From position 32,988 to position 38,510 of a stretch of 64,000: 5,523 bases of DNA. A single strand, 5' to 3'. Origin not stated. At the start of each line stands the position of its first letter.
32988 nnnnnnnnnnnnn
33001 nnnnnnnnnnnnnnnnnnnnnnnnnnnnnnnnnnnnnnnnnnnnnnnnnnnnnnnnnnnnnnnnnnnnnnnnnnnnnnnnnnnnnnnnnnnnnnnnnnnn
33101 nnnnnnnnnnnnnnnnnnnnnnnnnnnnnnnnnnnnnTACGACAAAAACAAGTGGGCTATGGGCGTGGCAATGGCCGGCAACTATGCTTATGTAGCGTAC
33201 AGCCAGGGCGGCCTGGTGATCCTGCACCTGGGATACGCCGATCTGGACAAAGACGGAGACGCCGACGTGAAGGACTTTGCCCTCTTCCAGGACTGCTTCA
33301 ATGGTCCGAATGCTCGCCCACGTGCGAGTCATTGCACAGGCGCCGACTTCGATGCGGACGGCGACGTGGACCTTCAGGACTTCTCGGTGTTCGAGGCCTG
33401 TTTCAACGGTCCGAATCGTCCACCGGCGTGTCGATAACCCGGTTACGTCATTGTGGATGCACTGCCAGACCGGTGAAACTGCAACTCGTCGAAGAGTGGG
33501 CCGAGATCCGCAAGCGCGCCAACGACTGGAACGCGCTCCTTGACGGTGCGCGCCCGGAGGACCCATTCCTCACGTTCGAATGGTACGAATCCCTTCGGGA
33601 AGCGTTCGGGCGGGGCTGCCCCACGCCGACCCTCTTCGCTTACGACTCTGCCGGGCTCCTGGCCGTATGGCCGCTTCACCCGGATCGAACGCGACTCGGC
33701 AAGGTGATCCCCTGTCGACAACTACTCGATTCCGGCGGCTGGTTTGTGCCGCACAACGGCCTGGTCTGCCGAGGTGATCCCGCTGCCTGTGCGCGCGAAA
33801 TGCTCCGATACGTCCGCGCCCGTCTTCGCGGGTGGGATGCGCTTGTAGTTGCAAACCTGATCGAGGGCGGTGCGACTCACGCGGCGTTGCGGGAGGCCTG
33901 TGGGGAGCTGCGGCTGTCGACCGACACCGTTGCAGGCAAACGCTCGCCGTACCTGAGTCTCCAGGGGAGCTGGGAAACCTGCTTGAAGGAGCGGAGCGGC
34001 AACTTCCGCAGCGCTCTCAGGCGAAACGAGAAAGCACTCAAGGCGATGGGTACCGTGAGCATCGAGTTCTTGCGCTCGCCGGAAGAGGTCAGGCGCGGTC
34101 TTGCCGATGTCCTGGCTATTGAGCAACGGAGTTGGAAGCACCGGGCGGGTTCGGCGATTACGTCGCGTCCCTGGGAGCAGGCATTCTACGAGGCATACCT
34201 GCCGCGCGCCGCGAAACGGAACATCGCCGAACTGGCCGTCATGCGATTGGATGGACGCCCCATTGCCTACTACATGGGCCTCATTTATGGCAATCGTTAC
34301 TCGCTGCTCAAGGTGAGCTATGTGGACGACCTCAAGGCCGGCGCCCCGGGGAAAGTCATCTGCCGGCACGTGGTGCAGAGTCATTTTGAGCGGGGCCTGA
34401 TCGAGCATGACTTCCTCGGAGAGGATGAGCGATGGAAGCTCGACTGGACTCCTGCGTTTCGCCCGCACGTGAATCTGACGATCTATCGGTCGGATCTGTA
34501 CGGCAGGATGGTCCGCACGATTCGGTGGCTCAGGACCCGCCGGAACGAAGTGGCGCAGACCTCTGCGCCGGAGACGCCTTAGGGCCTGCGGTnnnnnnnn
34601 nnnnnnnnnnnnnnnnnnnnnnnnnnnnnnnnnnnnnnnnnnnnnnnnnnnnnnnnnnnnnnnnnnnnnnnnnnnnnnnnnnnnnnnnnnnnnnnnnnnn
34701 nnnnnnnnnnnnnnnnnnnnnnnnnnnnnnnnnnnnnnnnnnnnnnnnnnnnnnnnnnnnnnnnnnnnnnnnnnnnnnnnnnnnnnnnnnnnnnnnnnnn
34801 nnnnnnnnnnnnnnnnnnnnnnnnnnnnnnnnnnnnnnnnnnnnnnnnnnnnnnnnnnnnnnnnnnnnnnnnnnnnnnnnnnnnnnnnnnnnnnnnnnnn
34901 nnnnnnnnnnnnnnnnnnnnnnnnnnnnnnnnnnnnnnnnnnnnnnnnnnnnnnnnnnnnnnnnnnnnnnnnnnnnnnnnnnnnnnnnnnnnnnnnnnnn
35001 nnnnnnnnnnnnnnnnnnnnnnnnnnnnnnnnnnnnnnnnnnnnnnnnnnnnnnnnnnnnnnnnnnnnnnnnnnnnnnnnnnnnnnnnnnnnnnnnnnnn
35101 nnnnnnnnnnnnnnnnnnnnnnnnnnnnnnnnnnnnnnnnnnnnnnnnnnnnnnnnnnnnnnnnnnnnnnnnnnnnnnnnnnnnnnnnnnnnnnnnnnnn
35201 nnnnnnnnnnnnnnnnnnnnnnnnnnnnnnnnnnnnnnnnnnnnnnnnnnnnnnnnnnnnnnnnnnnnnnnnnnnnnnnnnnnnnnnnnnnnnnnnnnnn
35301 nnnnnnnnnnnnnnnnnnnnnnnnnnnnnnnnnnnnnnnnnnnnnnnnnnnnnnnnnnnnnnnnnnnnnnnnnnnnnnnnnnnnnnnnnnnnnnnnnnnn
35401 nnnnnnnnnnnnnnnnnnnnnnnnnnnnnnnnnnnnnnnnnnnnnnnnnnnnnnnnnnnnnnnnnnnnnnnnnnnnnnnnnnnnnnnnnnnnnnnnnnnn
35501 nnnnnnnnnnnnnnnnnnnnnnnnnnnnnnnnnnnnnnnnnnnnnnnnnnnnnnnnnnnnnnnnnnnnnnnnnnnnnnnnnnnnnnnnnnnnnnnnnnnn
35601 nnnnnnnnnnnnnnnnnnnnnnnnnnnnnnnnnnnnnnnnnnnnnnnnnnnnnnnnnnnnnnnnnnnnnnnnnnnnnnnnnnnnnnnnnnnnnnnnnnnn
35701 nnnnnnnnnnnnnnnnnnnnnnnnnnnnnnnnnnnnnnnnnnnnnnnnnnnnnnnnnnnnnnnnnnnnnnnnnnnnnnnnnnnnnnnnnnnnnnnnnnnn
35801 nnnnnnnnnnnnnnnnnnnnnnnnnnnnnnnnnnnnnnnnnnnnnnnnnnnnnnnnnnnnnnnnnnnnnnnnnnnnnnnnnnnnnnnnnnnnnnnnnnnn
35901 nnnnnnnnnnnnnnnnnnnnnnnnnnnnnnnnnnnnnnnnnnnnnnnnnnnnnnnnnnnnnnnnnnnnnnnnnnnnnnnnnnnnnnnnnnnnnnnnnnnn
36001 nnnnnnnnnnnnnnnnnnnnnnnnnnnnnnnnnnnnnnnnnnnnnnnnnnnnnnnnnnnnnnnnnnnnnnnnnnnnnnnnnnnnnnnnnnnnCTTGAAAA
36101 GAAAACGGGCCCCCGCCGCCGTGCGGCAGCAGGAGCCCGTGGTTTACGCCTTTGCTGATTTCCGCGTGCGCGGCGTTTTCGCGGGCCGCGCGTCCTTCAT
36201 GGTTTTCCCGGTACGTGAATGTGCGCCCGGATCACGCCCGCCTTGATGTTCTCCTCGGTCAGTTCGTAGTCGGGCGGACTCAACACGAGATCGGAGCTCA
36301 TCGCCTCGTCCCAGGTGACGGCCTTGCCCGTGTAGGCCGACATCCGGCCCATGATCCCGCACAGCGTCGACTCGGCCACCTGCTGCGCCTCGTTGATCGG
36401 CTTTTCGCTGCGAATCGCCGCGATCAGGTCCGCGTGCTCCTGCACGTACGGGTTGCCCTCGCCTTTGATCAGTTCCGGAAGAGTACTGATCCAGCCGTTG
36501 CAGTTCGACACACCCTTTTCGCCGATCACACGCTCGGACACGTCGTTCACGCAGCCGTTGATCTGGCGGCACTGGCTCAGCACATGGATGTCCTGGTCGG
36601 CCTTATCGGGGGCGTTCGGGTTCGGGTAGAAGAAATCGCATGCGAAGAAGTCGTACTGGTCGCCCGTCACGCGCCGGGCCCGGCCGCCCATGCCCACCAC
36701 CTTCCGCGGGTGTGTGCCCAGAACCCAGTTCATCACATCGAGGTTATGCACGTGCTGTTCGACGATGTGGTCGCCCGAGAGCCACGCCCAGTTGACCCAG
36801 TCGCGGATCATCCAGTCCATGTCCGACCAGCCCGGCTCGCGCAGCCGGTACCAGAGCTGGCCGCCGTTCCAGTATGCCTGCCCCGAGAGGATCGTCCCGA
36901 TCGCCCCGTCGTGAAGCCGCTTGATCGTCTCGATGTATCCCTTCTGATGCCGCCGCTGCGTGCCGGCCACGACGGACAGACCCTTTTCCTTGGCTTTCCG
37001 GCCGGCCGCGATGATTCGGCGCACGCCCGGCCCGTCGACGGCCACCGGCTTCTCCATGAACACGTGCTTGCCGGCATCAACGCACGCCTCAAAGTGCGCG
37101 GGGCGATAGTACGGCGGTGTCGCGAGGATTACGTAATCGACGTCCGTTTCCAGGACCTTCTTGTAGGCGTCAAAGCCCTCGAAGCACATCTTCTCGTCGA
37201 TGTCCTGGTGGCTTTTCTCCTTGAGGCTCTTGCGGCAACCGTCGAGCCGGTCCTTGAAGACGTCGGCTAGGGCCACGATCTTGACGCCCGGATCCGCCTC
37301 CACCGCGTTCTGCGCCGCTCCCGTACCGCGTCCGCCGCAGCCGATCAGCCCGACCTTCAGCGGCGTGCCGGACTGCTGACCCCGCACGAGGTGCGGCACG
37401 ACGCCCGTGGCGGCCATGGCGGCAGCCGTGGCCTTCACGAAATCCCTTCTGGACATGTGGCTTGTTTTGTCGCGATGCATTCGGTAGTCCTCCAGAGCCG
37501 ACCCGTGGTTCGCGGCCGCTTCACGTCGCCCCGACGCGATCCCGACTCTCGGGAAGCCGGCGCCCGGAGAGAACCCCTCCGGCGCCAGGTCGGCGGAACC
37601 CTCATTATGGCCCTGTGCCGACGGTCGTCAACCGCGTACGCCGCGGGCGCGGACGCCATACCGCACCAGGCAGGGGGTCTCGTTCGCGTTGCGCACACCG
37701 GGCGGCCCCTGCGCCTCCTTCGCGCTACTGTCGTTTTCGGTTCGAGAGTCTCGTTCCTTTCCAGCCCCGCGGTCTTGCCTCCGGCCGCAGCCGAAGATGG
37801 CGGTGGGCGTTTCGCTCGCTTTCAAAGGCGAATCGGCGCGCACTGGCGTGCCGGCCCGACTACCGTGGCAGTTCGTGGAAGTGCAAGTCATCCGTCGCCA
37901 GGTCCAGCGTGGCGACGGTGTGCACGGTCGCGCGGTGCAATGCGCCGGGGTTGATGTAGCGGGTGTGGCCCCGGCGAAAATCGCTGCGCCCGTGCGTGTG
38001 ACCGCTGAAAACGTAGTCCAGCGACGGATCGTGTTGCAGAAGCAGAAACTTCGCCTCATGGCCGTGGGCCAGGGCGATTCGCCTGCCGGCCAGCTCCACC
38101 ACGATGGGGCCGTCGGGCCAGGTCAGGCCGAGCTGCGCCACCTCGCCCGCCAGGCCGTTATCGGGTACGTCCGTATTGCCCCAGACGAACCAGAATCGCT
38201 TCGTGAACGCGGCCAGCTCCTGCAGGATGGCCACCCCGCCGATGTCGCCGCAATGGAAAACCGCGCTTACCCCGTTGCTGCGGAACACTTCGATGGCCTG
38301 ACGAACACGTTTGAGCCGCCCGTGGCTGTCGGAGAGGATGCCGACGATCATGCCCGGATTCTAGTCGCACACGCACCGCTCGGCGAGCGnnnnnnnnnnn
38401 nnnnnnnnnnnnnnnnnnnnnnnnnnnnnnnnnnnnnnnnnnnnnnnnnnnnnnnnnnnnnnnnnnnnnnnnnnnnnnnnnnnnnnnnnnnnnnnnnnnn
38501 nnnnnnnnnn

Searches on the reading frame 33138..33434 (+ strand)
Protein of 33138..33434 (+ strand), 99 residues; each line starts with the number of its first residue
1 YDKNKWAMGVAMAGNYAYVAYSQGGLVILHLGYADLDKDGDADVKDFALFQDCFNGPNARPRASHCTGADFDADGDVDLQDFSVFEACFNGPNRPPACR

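Call 101: search_protein_families(library=ncbifam, proteins=[window:33138-33434:+], max_evalue=0.1)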
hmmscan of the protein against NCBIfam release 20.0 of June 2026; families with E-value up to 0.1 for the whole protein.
seq(99 aa): 1 family
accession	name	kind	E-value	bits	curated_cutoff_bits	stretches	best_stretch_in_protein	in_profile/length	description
NF041540.1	dockerin_GC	domain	0.0017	18.7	29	1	34-90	3-64/67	GC-type dockerin domain-anchored protein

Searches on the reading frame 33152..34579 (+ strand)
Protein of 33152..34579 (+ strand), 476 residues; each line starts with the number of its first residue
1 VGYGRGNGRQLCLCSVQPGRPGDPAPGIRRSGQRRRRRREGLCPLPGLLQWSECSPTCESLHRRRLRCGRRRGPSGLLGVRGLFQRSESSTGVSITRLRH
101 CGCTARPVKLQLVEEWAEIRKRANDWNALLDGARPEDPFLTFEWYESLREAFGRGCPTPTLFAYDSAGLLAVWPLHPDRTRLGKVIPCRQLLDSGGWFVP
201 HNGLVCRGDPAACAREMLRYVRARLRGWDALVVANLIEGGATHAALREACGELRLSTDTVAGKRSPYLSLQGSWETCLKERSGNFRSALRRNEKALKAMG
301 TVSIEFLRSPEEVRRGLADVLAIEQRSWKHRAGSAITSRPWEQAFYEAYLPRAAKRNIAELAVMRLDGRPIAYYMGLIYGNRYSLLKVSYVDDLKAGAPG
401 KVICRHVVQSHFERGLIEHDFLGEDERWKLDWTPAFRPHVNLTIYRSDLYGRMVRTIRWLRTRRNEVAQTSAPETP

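Call 60: search_protein_families(library=pfam, proteins=[window:33152-34579:+], max_evalue=0.001)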
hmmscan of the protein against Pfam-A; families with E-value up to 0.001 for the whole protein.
window:33152-34579:+ (476 aa): 1 family
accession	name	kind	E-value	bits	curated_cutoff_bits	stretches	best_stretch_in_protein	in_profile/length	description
PF13480.13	Acetyltransf_6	-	1e-28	100.8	22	1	284-429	2-142/143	Acetyltransferase (GNAT) domain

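Call 61: search_protein_families(library=ncbifam, proteins=[window:33152-34579:+], max_evalue=0.01)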
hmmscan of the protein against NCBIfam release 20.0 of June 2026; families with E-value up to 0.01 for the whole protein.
window:33152-34579:+ (476 aa): 1 family
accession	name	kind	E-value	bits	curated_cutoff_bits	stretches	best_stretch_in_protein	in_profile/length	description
NF047385.1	T4SS_GNAT_BspF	exception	3.7e-18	65.3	775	1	204-417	143-358/428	type IV secretion system effector crotonyl transferase BspF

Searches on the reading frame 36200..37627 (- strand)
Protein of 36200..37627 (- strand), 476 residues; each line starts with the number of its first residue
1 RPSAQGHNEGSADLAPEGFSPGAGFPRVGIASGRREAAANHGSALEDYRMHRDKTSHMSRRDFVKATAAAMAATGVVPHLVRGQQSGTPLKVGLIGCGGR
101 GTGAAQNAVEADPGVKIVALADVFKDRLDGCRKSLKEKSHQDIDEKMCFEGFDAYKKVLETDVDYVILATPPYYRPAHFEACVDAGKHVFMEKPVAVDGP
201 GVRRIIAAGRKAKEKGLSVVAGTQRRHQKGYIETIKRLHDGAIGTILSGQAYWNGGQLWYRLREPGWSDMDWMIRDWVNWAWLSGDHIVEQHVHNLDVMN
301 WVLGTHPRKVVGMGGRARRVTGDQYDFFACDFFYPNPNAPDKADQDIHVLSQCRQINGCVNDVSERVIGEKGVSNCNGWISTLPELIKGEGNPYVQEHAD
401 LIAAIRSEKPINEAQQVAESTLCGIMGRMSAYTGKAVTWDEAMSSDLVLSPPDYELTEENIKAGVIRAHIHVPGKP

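Call 34: search_protein_families(library=pfam, proteins=[window:36200-37627:-], max_evalue=0.0001)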
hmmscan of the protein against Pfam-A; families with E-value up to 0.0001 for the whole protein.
window:36200-37627:- (476 aa): 3 families
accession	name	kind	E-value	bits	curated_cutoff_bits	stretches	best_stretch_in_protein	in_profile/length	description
PF01408.29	GFO_IDH_MocA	-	2.2e-14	54.6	24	1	90-214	1-114/120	Oxidoreductase family, NAD-binding Rossmann fold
PF22725.1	GFO_IDH_MocA_C3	-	2e-05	25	27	1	236-336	6-94/124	GFO/IDH/MocA C-terminal domain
PF10518.14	TAT_signal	-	2.5e-05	24.4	22.7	1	57-76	1-20/21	TAT (twin-arginine translocation) pathway signal sequence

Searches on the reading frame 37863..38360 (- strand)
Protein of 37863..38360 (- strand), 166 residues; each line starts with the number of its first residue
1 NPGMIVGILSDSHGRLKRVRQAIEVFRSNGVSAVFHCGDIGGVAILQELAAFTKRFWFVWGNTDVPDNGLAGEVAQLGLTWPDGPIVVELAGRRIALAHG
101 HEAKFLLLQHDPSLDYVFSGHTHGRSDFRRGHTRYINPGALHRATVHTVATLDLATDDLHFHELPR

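Call 34: search_protein_families(library=pfam, proteins=[window:37863-38360:-], max_evalue=0.0001)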
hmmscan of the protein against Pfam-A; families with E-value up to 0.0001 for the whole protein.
window:37863-38360:- (166 aa): 2 families
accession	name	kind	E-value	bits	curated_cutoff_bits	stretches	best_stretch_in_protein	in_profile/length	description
PF12850.12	Metallophos_2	-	2.1e-28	99.7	27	1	4-156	1-153/154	Calcineurin-like phosphoesterase superfamily domain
PF00149.33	Metallophos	-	7.7e-09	36.7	21.5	1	6-123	3-189/191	Calcineurin-like phosphoesterase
